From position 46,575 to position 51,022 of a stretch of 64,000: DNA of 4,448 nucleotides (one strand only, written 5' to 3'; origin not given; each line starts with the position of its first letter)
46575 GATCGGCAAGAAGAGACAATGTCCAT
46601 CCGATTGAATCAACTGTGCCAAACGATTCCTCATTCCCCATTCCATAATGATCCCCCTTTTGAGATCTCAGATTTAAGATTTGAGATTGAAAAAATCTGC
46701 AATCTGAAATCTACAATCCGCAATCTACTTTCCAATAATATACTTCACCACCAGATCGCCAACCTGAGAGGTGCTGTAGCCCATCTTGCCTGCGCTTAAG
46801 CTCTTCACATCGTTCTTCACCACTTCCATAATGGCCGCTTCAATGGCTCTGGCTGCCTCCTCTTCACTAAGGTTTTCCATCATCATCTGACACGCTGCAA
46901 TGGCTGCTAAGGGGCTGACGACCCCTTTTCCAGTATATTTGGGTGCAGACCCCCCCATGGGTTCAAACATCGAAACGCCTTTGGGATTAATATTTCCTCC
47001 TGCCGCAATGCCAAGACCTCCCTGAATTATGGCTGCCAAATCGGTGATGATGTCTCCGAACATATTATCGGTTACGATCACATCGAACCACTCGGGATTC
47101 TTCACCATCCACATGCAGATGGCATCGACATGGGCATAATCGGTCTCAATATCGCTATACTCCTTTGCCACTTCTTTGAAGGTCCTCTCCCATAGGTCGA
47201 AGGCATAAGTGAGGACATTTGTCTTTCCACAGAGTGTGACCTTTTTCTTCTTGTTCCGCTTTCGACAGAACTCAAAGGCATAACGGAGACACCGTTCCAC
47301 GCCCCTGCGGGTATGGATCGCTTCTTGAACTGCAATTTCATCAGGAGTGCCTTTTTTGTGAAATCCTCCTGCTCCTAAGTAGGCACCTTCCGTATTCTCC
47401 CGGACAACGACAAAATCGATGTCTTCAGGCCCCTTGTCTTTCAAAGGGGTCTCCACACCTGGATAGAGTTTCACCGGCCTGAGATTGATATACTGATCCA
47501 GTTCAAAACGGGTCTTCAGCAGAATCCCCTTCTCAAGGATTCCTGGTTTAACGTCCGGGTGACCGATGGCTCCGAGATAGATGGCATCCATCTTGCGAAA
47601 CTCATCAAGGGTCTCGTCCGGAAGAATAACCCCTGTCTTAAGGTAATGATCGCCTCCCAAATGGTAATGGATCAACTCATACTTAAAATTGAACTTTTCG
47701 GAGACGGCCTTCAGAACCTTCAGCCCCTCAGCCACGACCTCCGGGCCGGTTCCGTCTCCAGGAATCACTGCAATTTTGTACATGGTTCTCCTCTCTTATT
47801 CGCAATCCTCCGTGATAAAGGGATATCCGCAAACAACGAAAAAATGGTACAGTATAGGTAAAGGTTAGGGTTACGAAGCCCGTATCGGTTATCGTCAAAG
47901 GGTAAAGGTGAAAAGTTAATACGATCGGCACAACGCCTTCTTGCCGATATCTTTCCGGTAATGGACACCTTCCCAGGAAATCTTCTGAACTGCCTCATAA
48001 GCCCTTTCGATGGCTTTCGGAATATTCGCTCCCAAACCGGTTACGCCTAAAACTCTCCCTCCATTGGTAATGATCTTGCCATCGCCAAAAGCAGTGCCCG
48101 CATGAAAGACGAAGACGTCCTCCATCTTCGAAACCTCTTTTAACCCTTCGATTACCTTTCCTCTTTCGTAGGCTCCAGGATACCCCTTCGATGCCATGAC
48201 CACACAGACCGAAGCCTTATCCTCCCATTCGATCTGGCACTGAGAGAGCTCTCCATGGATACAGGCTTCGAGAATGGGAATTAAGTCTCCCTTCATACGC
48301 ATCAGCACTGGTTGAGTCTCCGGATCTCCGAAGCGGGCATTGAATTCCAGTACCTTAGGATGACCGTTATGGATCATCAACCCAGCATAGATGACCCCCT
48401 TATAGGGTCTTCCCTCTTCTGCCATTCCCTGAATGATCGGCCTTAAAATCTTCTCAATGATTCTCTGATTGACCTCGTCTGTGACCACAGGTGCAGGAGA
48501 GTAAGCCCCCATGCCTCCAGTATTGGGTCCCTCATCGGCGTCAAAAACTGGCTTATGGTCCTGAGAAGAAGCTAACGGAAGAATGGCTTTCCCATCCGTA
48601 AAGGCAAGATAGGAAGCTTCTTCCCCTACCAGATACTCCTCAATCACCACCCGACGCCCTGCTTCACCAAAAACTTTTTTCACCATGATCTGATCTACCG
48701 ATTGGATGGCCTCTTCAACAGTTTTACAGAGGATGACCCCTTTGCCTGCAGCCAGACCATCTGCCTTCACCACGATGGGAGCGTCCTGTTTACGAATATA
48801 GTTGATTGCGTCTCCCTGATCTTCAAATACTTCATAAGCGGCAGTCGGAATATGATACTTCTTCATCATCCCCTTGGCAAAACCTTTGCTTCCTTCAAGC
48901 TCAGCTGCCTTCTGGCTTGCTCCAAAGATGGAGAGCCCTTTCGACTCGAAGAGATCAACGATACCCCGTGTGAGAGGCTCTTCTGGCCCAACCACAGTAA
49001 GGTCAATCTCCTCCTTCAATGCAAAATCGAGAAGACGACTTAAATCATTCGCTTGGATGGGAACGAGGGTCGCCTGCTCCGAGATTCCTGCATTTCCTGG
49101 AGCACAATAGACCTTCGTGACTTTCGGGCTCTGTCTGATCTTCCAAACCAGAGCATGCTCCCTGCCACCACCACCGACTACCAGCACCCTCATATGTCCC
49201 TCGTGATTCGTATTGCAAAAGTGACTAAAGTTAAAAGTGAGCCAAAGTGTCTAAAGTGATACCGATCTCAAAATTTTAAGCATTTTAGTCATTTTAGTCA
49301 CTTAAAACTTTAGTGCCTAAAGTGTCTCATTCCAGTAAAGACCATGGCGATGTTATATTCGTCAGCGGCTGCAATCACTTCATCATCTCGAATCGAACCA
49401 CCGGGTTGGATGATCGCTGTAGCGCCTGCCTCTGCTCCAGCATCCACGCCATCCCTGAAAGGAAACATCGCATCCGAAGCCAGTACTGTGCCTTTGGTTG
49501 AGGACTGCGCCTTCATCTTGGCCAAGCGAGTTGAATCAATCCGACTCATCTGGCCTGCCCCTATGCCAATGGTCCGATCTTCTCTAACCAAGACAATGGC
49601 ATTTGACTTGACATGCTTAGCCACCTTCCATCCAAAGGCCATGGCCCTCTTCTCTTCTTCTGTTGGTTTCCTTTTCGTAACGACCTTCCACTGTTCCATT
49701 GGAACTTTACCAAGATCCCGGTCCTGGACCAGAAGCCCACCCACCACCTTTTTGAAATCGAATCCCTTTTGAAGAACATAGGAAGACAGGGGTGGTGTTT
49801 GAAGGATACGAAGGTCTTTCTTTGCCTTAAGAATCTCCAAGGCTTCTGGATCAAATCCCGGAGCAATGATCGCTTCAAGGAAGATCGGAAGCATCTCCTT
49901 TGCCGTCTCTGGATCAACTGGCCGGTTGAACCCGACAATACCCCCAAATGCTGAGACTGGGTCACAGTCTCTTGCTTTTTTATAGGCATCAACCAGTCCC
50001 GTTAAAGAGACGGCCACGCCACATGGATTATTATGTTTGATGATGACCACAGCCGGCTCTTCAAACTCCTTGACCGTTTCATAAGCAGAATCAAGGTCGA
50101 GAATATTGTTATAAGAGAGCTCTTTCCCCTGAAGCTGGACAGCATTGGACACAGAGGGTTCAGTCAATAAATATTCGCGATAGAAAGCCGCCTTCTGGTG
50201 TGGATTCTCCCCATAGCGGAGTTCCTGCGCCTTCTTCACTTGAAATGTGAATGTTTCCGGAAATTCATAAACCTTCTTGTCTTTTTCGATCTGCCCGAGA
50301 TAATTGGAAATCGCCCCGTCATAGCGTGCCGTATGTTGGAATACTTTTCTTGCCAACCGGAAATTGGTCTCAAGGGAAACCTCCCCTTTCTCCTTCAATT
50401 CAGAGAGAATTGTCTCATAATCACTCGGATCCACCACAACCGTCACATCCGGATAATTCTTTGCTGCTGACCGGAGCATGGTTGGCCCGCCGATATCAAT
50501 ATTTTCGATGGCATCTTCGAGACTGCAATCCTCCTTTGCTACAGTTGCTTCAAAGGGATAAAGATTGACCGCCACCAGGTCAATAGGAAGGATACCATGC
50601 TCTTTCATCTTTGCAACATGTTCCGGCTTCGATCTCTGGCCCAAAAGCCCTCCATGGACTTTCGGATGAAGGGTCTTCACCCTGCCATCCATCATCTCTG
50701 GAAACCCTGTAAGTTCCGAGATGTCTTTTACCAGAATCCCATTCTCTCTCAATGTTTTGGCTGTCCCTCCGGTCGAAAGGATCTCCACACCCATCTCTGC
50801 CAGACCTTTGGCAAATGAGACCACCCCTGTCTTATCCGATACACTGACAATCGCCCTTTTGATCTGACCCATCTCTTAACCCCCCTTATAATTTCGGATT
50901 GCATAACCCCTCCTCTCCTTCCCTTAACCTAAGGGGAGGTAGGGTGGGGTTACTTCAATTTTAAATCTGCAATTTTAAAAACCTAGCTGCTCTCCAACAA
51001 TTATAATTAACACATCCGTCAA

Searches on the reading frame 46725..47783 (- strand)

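Call 8: search_protein_families(library=pfam, proteins=[window:46725-47783:-])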
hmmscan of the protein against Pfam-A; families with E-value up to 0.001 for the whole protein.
window:46725-47783:- (352 aa): 1 family
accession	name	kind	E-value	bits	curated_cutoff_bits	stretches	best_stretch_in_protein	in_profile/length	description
PF00180.25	Iso_dh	-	3.3e-94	316.4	27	1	3-345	1-348/348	Isocitrate/isopropylmalate dehydrogenase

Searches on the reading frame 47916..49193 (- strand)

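Call 8: search_protein_families(library=pfam, proteins=[window:47916-49193:-])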
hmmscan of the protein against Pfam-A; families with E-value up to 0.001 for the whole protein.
window:47916-49193:- (425 aa): 4 families
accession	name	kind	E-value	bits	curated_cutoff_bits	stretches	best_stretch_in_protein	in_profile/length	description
PF01071.24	GARS_A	-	1.6e-80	270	27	1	101-293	1-194/194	Phosphoribosylglycinamide synthetase, ATP-grasp (A) domain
PF02844.21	GARS_N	-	1.1e-39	135.6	29.5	1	1-100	1-100/100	Phosphoribosylglycinamide synthetase, N domain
PF02843.22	GARS_C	-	1.7e-35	121.7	34.8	1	328-419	1-92/92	Phosphoribosylglycinamide synthetase, C domain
PF02222.28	ATP-grasp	-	7.1e-05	23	27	1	109-187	2-75/179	ATP-grasp domain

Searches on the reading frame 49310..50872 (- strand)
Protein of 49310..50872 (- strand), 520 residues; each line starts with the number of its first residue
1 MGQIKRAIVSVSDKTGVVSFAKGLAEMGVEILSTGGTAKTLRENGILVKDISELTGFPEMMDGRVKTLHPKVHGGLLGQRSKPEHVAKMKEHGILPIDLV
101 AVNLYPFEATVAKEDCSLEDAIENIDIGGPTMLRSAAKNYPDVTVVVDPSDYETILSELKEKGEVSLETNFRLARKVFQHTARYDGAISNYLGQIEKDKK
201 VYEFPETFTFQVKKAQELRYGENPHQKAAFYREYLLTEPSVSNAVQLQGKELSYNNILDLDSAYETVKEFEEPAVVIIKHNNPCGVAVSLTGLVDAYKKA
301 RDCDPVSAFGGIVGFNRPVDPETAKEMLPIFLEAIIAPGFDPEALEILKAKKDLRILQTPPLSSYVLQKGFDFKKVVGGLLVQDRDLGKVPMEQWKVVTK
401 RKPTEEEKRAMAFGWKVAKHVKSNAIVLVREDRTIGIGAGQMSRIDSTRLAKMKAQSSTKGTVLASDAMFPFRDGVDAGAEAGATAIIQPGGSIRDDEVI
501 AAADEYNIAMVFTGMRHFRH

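Call 8: search_protein_families(library=pfam, proteins=[window:49310-50872:-])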
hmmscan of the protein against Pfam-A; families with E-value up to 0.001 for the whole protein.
window:49310-50872:- (520 aa): 2 families
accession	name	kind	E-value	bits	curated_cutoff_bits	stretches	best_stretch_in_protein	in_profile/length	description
PF01808.24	AICARFT_IMPCHas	-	4.3e-130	434.2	25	1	136-453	1-310/311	AICARFT/IMPCHase bienzyme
PF02142.27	MGS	-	1.4e-27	96.1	24.1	1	17-131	2-94/94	MGS-like domain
